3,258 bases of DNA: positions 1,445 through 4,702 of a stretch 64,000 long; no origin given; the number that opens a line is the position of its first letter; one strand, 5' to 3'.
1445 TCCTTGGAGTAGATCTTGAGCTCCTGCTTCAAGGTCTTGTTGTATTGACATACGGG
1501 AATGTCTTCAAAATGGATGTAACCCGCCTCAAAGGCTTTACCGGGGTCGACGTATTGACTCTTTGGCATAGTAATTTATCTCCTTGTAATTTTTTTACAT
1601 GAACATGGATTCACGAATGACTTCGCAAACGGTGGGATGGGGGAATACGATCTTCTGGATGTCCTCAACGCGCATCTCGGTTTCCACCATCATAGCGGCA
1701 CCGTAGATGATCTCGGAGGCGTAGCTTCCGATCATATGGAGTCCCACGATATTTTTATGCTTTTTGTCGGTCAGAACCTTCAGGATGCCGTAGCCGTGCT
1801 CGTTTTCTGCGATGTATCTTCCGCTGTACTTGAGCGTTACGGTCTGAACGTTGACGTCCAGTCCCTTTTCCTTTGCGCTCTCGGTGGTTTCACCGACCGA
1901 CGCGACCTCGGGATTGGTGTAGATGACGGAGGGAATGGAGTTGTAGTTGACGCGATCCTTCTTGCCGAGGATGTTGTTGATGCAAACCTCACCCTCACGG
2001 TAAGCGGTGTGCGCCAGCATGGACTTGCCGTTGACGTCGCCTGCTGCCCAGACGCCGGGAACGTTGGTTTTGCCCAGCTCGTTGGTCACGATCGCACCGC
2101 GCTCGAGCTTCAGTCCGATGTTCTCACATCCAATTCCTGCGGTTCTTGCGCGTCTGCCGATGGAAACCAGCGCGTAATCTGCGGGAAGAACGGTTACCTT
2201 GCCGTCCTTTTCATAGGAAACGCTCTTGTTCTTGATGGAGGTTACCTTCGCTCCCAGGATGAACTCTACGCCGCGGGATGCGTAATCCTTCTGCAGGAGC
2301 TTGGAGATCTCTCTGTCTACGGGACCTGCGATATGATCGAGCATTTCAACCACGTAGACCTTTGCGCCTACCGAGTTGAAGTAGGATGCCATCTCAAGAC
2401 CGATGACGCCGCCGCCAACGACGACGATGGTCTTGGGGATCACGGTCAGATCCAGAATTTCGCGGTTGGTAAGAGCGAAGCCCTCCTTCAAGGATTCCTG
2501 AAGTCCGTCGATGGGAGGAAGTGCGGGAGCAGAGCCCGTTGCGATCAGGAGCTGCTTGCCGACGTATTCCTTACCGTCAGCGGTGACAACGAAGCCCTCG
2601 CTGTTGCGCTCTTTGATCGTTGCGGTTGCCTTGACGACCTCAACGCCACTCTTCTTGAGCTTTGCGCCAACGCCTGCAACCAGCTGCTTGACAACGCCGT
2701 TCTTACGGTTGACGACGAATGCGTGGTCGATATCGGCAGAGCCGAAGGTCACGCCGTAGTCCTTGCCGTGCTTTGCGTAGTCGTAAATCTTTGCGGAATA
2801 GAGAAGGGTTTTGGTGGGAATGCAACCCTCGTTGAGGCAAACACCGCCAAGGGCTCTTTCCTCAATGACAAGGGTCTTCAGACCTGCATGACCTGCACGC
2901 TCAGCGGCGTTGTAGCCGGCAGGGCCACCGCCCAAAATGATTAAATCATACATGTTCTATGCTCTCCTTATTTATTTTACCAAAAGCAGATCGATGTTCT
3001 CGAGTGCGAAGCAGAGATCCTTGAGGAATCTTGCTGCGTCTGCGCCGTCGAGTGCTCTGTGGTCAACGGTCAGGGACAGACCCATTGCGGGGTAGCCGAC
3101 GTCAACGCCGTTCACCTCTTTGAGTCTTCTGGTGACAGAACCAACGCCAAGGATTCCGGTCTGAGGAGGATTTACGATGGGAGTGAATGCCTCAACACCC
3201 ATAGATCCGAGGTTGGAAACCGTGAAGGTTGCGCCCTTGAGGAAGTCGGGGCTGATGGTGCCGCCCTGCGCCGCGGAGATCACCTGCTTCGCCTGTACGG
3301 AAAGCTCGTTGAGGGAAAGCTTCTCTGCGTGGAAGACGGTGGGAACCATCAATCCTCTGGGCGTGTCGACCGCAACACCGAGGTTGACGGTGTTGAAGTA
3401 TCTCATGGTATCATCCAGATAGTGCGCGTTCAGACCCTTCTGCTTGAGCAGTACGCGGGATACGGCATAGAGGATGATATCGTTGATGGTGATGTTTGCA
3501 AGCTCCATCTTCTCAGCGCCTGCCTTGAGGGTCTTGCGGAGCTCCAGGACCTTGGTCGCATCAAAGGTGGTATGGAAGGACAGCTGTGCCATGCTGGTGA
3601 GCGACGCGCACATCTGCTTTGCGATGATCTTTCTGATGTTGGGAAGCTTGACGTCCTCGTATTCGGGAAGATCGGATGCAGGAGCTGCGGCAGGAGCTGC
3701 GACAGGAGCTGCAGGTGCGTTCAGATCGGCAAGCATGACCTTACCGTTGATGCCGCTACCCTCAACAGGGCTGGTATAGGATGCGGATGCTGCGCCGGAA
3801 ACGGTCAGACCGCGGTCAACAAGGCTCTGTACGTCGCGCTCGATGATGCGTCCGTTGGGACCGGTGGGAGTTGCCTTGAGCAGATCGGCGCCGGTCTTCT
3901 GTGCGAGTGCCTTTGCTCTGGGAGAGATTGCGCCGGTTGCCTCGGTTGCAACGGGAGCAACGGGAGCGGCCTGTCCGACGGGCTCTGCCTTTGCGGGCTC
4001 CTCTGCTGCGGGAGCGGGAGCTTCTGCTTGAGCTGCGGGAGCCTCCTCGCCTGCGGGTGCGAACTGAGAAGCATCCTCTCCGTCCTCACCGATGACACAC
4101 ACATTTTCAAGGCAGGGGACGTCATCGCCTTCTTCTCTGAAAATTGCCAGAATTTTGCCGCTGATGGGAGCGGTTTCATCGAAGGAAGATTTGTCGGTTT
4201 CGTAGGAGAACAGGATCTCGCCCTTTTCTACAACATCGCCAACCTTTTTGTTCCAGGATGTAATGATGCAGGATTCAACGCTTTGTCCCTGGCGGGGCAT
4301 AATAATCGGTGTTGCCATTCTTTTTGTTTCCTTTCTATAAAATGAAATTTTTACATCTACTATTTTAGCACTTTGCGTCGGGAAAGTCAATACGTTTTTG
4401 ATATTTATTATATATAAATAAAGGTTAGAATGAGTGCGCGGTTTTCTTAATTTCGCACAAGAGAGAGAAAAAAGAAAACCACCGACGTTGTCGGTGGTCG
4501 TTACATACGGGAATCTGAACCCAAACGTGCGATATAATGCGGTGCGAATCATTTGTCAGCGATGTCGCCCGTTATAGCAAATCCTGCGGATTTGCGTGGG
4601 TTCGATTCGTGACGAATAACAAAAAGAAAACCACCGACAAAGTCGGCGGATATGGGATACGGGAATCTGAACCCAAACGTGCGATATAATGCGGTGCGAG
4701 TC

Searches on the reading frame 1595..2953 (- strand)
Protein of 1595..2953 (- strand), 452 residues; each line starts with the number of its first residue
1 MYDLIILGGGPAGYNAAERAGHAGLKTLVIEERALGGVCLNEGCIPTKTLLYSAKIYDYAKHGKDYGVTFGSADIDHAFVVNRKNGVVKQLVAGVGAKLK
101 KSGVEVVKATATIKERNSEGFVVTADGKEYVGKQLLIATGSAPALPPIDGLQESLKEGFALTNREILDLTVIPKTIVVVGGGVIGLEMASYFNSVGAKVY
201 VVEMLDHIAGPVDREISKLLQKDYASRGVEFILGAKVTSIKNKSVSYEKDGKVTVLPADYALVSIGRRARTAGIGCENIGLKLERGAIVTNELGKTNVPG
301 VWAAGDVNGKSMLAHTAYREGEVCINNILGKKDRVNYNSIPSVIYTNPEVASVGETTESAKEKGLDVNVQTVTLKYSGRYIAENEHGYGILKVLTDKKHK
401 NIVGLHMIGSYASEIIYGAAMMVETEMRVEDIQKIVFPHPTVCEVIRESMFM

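Call 57: search_protein_families(library=pfam, proteins=[window:1595-2953:-], max_evalue=0.00001)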
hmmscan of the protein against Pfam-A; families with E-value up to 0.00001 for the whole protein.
window:1595-2953:- (452 aa): 8 families
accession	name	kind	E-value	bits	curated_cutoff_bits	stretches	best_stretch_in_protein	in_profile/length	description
PF07992.20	Pyr_redox_2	-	5.1e-73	246.5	26.1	1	2-321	1-291/291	Pyridine nucleotide-disulphide oxidoreductase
PF02852.28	Pyr_redox_dim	-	1.2e-29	103.2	25.3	1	340-449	1-109/110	Pyridine nucleotide-disulphide oxidoreductase, dimerisation domain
PF00070.33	Pyr_redox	-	3.7e-22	79.1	22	1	176-244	2-70/82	Pyridine nucleotide-disulphide oxidoreductase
PF13738.12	Pyr_redox_3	-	1.6e-14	54.3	30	1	5-305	1-305/305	Pyridine nucleotide-disulphide oxidoreductase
PF03486.20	HI0933_like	-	8.8e-09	35.6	50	0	3-33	2-32/244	HI0933-like protein Rossmann domain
PF12831.13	FAD_oxidored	-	1.7e-07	31.3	27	1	3-46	1-45/416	FAD dependent oxidoreductase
PF13450.12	NAD_binding_8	-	2.5e-07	31.3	21.9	0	6-39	1-35/68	NAD(P)-binding Rossmann-like domain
PF01262.27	AlaDh_PNT_C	-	5.2e-06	26.5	23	0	171-205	26-60/214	Alanine dehydrogenase/PNT, C-terminal domain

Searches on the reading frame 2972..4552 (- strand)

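Call 57: search_protein_families(library=pfam, proteins=[window:2972-4552:-], max_evalue=0.00001)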
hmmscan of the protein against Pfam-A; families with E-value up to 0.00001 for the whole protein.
window:2972-4552:- (526 aa): 3 families
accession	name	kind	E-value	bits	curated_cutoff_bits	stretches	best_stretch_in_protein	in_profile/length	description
PF00198.28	2-oxoacid_dh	-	3.8e-66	223.3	23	1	297-524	3-231/232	2-oxoacid dehydrogenases acyltransferase (catalytic domain)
PF00364.28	Biotin_lipoyl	-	1.9e-11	44.1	22.1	1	83-146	3-65/73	Biotin-requiring enzyme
PF02817.22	E3_binding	-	8.4e-11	42.4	23.7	1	209-242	3-36/36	e3 binding domain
